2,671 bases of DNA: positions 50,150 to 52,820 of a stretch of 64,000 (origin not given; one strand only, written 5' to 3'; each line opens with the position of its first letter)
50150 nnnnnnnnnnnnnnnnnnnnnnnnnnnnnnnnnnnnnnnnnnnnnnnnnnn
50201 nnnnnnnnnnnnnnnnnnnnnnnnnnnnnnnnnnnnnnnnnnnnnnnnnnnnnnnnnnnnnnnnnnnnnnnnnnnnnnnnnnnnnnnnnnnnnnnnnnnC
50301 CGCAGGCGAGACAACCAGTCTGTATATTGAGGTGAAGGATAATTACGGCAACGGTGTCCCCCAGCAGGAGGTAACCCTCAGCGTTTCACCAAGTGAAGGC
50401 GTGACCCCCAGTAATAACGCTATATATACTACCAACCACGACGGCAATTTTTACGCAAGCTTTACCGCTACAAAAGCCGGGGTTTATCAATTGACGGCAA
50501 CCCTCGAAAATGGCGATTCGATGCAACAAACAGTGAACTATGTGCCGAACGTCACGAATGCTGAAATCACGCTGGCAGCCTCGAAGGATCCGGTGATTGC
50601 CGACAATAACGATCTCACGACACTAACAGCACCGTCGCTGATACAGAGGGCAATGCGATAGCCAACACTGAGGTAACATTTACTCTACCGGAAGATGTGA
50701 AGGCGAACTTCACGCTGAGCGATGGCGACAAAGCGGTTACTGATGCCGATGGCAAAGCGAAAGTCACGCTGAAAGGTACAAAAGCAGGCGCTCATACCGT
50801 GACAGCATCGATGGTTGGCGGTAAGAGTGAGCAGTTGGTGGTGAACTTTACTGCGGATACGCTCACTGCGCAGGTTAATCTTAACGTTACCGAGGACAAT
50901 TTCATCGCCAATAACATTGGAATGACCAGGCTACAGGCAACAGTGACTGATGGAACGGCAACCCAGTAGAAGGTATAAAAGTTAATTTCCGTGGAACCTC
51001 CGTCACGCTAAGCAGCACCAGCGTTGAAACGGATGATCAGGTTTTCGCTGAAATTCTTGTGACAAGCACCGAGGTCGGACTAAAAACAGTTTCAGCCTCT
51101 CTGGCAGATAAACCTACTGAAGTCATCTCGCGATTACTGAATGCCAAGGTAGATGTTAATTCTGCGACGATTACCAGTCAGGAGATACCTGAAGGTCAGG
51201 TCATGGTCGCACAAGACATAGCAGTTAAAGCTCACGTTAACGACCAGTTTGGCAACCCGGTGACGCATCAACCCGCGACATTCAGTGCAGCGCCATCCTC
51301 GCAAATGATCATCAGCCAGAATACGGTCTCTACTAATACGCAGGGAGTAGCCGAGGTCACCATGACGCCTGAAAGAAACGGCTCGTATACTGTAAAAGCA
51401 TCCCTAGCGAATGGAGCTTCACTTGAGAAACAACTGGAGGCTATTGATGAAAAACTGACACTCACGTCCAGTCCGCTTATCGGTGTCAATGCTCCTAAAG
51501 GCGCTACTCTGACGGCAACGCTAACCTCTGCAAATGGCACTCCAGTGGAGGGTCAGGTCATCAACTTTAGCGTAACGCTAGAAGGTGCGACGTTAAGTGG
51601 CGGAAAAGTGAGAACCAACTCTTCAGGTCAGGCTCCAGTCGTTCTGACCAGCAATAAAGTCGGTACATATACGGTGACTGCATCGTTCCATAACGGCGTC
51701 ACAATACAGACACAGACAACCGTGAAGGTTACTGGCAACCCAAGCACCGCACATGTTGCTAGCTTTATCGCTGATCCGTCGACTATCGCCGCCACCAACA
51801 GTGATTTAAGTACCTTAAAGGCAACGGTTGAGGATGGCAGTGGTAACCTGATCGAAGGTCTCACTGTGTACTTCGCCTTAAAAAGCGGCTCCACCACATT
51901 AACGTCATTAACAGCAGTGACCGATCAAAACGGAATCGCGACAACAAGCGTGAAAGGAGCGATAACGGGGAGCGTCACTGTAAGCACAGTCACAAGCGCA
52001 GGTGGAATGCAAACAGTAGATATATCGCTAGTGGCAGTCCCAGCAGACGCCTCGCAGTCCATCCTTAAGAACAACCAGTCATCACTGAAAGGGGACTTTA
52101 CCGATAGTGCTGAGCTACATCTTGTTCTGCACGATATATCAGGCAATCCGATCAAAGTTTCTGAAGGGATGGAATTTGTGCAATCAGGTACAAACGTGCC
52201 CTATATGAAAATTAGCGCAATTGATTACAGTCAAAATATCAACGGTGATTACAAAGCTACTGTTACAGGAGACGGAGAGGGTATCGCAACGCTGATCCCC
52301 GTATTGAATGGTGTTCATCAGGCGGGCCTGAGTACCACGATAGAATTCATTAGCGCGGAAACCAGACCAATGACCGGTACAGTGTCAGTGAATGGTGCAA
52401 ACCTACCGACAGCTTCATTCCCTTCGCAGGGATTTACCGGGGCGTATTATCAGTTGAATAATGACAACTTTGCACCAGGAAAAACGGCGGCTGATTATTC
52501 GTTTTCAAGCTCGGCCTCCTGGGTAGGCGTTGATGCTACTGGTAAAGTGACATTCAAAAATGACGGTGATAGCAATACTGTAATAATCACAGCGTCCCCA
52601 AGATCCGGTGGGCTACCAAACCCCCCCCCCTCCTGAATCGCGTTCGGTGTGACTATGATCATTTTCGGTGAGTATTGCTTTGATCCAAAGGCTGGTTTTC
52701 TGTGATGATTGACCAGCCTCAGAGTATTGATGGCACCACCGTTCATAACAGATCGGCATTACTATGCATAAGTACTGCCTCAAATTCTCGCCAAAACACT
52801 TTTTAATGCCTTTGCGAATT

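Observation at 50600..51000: Inverse-autotransporter adhesin yeeJ is split by two single-base deletions inside Ig-like repeats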

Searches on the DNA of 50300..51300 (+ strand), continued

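Call 42: search_dna_similar(query=window:50380-50670:+, collection=ecoli_genomes, mode=near, max_rows=60)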
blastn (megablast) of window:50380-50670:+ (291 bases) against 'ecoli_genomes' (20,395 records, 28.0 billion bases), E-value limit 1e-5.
Records with a match: 4964; places in all: 4972; records where one place covers at least 80% of the query: 2909.
Genomes with a match: 4963 of 5426; with a place that covers at least 80% of the query: 2909. Places per genome that has any: lowest 1, median 1, highest 2. On chromosomes: 4969 places; on plasmids: 3.
Best place of each record, by identity: >=99% 1849; 95-99% 2621; 90-95% 494.
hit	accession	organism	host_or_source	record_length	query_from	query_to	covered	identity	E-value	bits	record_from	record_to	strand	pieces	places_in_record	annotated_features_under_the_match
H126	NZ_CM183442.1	Escherichia coli strain BHUCD01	Homo sapiens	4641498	1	291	100%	100.0%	6e-150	538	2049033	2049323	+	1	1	yeeJ: inverse autotransporter adhesin YeeJ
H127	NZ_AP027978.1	Escherichia coli strain VE-V11-M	-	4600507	1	291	100%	99.3%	1e-146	527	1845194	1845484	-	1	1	Ig-like domain-containing protein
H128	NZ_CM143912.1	Escherichia coli strain E04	Homo sapiens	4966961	1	291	100%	99.0%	6e-145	521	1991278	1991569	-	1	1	yeeJ: inverse autotransporter adhesin YeeJ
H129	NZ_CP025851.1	Escherichia coli strain 510016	Homo sapiens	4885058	1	291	100%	98.6%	3e-143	516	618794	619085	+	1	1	yeeJ: inverse autotransporter adhesin YeeJ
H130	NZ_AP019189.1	Escherichia coli strain M217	Homo sapiens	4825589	1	291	100%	98.6%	3e-143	516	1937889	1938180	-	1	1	yeeJ: inverse autotransporter adhesin YeeJ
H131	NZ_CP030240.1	Escherichia coli strain ER1709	-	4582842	1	291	100%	98.6%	3e-143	516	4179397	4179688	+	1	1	yeeJ: inverse autotransporter adhesin YeeJ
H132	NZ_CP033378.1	Escherichia coli strain L73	goose anus swab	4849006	1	291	100%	98.6%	3e-143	516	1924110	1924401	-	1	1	yeeJ: inverse autotransporter adhesin YeeJ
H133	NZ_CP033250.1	Escherichia coli strain ECCHD184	chicken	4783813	1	291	100%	98.6%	3e-143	516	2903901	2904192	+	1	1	yeeJ: inverse autotransporter adhesin YeeJ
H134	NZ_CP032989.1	Escherichia coli strain W2-5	Jin River water W2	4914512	1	291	100%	98.6%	3e-143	516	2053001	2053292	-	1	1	yeeJ: inverse autotransporter adhesin YeeJ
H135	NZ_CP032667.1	Escherichia coli str. K-12 substr. MG1655 strain K-12 ...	Laboratory strain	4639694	1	291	100%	98.6%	3e-143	516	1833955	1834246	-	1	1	yeeJ: inverse autotransporter adhesin YeeJ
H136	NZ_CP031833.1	Escherichia coli strain 2452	Homo sapiens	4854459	1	291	100%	98.6%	3e-143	516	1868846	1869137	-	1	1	yeeJ: inverse autotransporter adhesin YeeJ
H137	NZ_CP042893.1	Escherichia coli strain CFSAN061772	missing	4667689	1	291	100%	98.6%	3e-143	516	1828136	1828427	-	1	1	yeeJ: inverse autotransporter adhesin YeeJ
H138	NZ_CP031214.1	Escherichia coli strain C600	Homo sapiens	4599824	1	291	100%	98.6%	3e-143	516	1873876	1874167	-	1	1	yeeJ: inverse autotransporter adhesin YeeJ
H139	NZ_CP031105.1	Escherichia coli strain AMSCJX02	Giant panda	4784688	1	291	100%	98.6%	3e-143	516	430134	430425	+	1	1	yeeJ: inverse autotransporter adhesin YeeJ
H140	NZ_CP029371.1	Escherichia coli strain C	cow's milk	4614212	1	291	100%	98.6%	3e-143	516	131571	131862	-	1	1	yeeJ: inverse autotransporter adhesin YeeJ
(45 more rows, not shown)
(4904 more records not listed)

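Call 68: get_annotated_region(hit=H128, flank=6000)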
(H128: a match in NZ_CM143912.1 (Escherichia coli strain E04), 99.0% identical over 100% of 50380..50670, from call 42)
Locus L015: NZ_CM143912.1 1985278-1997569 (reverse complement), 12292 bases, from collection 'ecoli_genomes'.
description: Escherichia coli strain E04 chromosome, whole genome shotgun sequence
organism: Escherichia coli strain E04 (NCBI taxid 562)
replicon: chromosome; assembly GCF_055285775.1
host: Homo sapiens; source: urine sample; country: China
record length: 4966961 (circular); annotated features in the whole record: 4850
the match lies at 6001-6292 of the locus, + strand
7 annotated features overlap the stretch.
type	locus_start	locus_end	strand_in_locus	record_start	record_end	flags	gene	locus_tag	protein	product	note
CDS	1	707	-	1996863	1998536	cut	-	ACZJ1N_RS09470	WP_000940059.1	type I restriction-modification system subunit M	-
CDS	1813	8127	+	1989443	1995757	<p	yeeJ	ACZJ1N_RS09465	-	inverse autotransporter adhesin YeeJ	incomplete; partial in the middle of a contig; missing C-terminus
CDS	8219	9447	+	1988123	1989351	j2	-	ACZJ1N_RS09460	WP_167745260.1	IS3 family transposase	programmed frameshift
CDS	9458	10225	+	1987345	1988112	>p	-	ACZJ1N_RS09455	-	inverse autotransporter adhesin YeeJ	incomplete; partial in the middle of a contig; missing N-terminus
CDS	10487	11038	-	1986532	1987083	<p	-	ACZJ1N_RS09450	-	glycosyltransferase family 9 protein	internal stop; incomplete; partial in the middle of a contig; missing N-terminus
CDS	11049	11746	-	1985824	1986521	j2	-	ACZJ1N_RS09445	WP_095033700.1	IS1-like element IS1B family transposase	programmed frameshift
CDS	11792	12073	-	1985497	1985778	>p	-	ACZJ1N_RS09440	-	glycosyltransferase family 9 protein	incomplete; partial in the middle of a contig; missing C-terminus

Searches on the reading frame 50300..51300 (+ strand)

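Call 44: search_protein_families(proteins=[L002:1893-8966:+], library=ncbifam, max_evalue=0.001)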
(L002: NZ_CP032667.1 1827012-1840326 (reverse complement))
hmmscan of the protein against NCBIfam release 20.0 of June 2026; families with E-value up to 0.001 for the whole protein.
L002:1893-8966:+ (2358 aa): 9 families
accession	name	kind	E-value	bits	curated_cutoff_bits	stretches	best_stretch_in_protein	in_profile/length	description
NF040978.1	Ve_IatC_Nterm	equivalog_domain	0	1181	2400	2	4-836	4-839/1065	inverse autotransporter adhesin IatC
NF040981.1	Ve_YrIlm_NTERM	equivalog_domain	3.8e-131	438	750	1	27-498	5-475/477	YrIlm family inverse autotransporter adhesin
NF033627.3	intimin_all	equivalog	9.2e-129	430.8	1400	7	139-712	168-732/939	intimin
NF040979.1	Ve_Ilp_Nterm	equivalog_domain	1.8e-128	429.4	1125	1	29-528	39-546/550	inverse autotransporter adhesin Ilp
NF033639.1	intimin_alpha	exception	2.1e-115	386.6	2050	7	139-713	168-733/940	intimin type alpha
NF033423.1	inverse_SinH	equivalog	1.6e-90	304.4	999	1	140-435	65-358/730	intimin-like inverse autotransporter SinH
NF040980.1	Ve_Inv_Crono_N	equivalog_domain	1.1e-85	287.8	710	1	153-429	66-342/350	inverse autotransporter invasin Inv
NF007556.1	PRK10177.1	equivalog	2.4e-77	260.4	508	1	134-528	50-449/454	YchO/YchP family invasin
TIGR04134.1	lipo_with_rSAM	hypoth_equivalog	2.5e-05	24.3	39.8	0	1686-1728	43-91/150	radical SAM-associated putative lipoprotein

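Call 50: profile_search(protein=L002:6000-8966:+)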
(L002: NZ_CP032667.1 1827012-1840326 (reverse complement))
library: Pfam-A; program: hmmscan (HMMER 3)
A. the first sequence (989 residues): domains with independent E <= 10: 57; with E <= 0.001: 17
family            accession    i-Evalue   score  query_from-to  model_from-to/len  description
Big_1             PF02369.22    3.4e-20    72.4      90-185         2-93/93  Bacterial Ig-like domain (group 1)
Big_1             PF02369.22    1.2e-18    67.4     193-289         2-93/93  Bacterial Ig-like domain (group 1)
Big_1             PF02369.22    1.2e-16    61.1     594-683         3-92/93  Bacterial Ig-like domain (group 1)
Big_1             PF02369.22    2.5e-14    53.6     412-483        19-89/93  Bacterial Ig-like domain (group 1)
Big_1             PF02369.22    2.1e-13    50.6     508-580        19-91/93  Bacterial Ig-like domain (group 1)
Big_1             PF02369.22    6.2e-13    49.1       5-81         18-92/93  Bacterial Ig-like domain (group 1)
Big_1             PF02369.22    1.6e-12    47.8     313-376        18-83/93  Bacterial Ig-like domain (group 1)
Invasin_D3        PF09134.16      6e-11    43.2      88-186         3-97/98  Invasin, domain 3
Invasin_D3        PF09134.16      1e-09    39.2     191-290         3-97/98  Invasin, domain 3
Invasin_D3        PF09134.16    3.4e-08    34.3     593-686         5-98/98  Invasin, domain 3
Invasin_D3        PF09134.16    1.6e-07    32.1     689-790         1-96/98  Invasin, domain 3
Invasin_D3        PF09134.16    3.6e-07    31.1       4-83         19-97/98  Invasin, domain 3
Invasin_D3        PF09134.16    6.2e-07    30.3     507-584        21-96/98  Invasin, domain 3
Invasin_D3        PF09134.16    1.8e-05    25.6     311-374        19-83/98  Invasin, domain 3
Ig_GEX2_N         PF23616.1     6.2e-05    23.5       2-70         16-92/105  GEX2 N-terminal Ig-like domain
Invasin_D3        PF09134.16    0.00014    22.8     413-476        23-84/98  Invasin, domain 3
Invasin_D4        PF21764.3     0.00027    21.8     801-858         3-59/88  Invasin, domain 4
PKD               PF00801.26     0.0011    19.3     225-288        13-78/80  PKD domain
Big_3_5           PF16640.11     0.0018    19.2     104-175        11-72/88  Bacterial Ig-like domain (group 3)
CarboxypepD_reg   PF13620.12     0.0029    18.3     212-293         2-74/82  Carboxypeptidase regulatory-like domain
Big_3_5           PF16640.11     0.0053    17.7     506-582        12-82/88  Bacterial Ig-like domain (group 3)
Filamin           PF00630.25     0.0057    17.9       2-71         19-84/93  Filamin/ABP280 repeat
CarboxypepD_reg   PF13620.12     0.0079    17.0     108-183         1-68/82  Carboxypeptidase regulatory-like domain
Intimin_C         PF07979.17      0.022    15.7     896-969        12-81/101  Intimin C-type lectin domain
ZirS_C            PF16583.11      0.025    14.6     265-335        21-86/145  Zinc-regulated secreted antivirulence protein C-terminal domain

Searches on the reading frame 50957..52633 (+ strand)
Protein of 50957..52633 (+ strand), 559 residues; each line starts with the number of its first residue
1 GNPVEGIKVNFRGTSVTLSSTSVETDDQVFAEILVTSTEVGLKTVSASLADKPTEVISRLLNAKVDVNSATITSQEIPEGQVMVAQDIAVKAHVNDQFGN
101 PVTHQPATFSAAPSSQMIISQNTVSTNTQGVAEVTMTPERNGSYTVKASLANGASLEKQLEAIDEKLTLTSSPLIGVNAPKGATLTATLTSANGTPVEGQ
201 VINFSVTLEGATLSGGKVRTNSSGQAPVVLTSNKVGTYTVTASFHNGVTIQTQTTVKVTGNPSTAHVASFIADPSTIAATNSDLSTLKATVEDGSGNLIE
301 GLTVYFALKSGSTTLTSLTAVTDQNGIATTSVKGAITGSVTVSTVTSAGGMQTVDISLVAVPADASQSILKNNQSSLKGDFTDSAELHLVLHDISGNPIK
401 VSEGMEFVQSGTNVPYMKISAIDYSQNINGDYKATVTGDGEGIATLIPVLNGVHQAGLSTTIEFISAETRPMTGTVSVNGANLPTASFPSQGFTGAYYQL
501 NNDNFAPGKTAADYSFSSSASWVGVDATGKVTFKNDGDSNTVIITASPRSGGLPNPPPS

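Call 44: search_protein_families(proteins=[window:50957-52633:+], library=ncbifam, max_evalue=0.001)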
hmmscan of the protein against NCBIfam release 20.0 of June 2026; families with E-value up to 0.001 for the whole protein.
window:50957-52633:+ (559 aa): 2 families
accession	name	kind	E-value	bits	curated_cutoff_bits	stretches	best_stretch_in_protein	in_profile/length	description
NF033627.3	intimin_all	equivalog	1.1e-10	40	1400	1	263-545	556-825/939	intimin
NF033639.1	intimin_alpha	exception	0.00018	19.5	2050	0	13-154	602-740/940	intimin type alpha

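Call 49: profile_search(protein=window:50957-52633:+)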
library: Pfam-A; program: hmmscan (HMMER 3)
A. the first sequence (559 residues): domains with independent E <= 10: 22; with E <= 0.001: 9
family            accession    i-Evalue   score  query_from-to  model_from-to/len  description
Big_1             PF02369.22    3.5e-15    56.3     269-358         3-92/93  Bacterial Ig-like domain (group 1)
Big_1             PF02369.22      4e-14    52.9     183-255        19-91/93  Bacterial Ig-like domain (group 1)
Big_1             PF02369.22    3.2e-13    50.0      87-159        18-89/93  Bacterial Ig-like domain (group 1)
Invasin_D3        PF09134.16      4e-08    34.1     364-465         1-96/98  Invasin, domain 3
Invasin_D3        PF09134.16    4.3e-08    34.0     177-259        16-96/98  Invasin, domain 3
Invasin_D3        PF09134.16    1.6e-07    32.2     268-360         5-97/98  Invasin, domain 3
Invasin_D4        PF21764.3     2.2e-06    28.5     476-549         3-77/88  Invasin, domain 4
Big_1             PF02369.22    9.2e-06    26.1       1-52         30-83/93  Bacterial Ig-like domain (group 1)
Invasin_D3        PF09134.16    0.00014    22.8      89-152        23-84/98  Invasin, domain 3
Big_3_5           PF16640.11     0.0011    20.0     183-258        14-83/88  Bacterial Ig-like domain (group 3)
Filamin           PF00630.25       0.12    13.7      67-152         4-84/93  Filamin/ABP280 repeat
PKD               PF00801.26       0.23    11.9     126-157        43-72/80  PKD domain
PKD               PF00801.26       0.31    11.5     186-255        20-76/80  PKD domain
DUF5537           PF17690.6        0.33    11.0      41-129        64-147/160  Family of unknown function (DUF5537)
MG2               PF01835.25       0.82    10.5      86-153        15-87/96  MG2 domain
Big_3_5           PF16640.11        1.3    10.1      84-150        10-69/88  Bacterial Ig-like domain (group 3)
Filamin           PF00630.25        1.9     9.8     197-241        18-67/93  Filamin/ABP280 repeat
Glyco_hydro2_C5   PF18565.7           2     8.8     271-300         4-33/103  Glycoside hydrolase family 2 C-terminal domain 5
Big_1             PF02369.22        3.3     8.3     371-465         5-93/93  Bacterial Ig-like domain (group 1)
Invasin_D3        PF09134.16        3.7     8.5       1-50         33-83/98  Invasin, domain 3
Big_3_5           PF16640.11        3.8     8.6     283-343        12-66/88  Bacterial Ig-like domain (group 3)
DUF6795           PF20598.4         6.2     7.6     192-228         7-43/103  Domain of unknown function (DUF6795)

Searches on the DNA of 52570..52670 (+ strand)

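Call 52: search_dna_similar(query=window:52570-52670:+, collection=ecoli_genomes, mode=near, max_rows=12)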
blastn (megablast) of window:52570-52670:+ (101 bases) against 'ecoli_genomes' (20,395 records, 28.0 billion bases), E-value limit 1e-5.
Records with a match: 2104; places in all: 2105; records where one place covers at least 80% of the query: 2033.
Genomes with a match: 2104 of 5426; with a place that covers at least 80% of the query: 2033. Places per genome that has any: lowest 1, median 1, highest 2. On chromosomes: 2104 places; on plasmids: 1.
Best place of each record, by identity: >=99% 48; 95-99% 3; 90-95% 20; 80-90% 2033.
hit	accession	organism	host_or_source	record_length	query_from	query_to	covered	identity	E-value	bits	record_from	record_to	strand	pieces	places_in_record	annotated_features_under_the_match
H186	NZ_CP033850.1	Escherichia coli strain FDAARGOS_497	Homo sapiens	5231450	1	101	100%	88.7%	2e-25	122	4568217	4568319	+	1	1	Ig-like domain-containing protein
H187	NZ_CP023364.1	Escherichia coli strain 144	canine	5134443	1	101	100%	88.7%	2e-25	122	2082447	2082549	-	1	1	Ig-like domain-containing protein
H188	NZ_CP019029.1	Escherichia coli strain Ecol_881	Homo sapiens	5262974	1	101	100%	88.7%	2e-25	122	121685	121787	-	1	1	Ig-like domain-containing protein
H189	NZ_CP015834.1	Escherichia coli strain MS6198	Homo sapiens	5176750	1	101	100%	88.7%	2e-25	122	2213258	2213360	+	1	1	Ig-like domain-containing protein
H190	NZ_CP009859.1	Escherichia coli strain ECONIH1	rectal swab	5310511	1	101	100%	88.7%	2e-25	122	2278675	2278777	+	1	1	Ig-like domain-containing protein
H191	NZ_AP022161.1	Escherichia coli strain WP5-S18-ESBL-08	-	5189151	1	101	100%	88.7%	2e-25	122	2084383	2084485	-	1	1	Ig-like domain-containing protein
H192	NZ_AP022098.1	Escherichia coli strain WP4-S18-ESBL-09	-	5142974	1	101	100%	88.7%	2e-25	122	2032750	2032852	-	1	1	Ig-like domain-containing protein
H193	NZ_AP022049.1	Escherichia coli strain WP4-S17-ESBL-08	-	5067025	1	101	100%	88.7%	2e-25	122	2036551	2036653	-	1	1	Ig-like domain-containing protein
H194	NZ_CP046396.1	Escherichia coli strain ampC_0069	Homo sapiens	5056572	1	101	100%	88.7%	2e-25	122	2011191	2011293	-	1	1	Ig-like domain-containing protein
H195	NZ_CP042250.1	Escherichia coli strain BCE049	Dairy cow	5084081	1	101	100%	88.7%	2e-25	122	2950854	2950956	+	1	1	Ig-like domain-containing protein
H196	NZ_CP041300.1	Escherichia coli O1:H42 strain CLSC36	Homo sapiens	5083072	1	101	100%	88.7%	2e-25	122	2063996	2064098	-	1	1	Ig-like domain-containing protein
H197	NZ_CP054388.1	Escherichia coli strain 1517k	Gallus gallus domesticus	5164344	1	101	100%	88.7%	2e-25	122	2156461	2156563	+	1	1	Ig-like domain-containing protein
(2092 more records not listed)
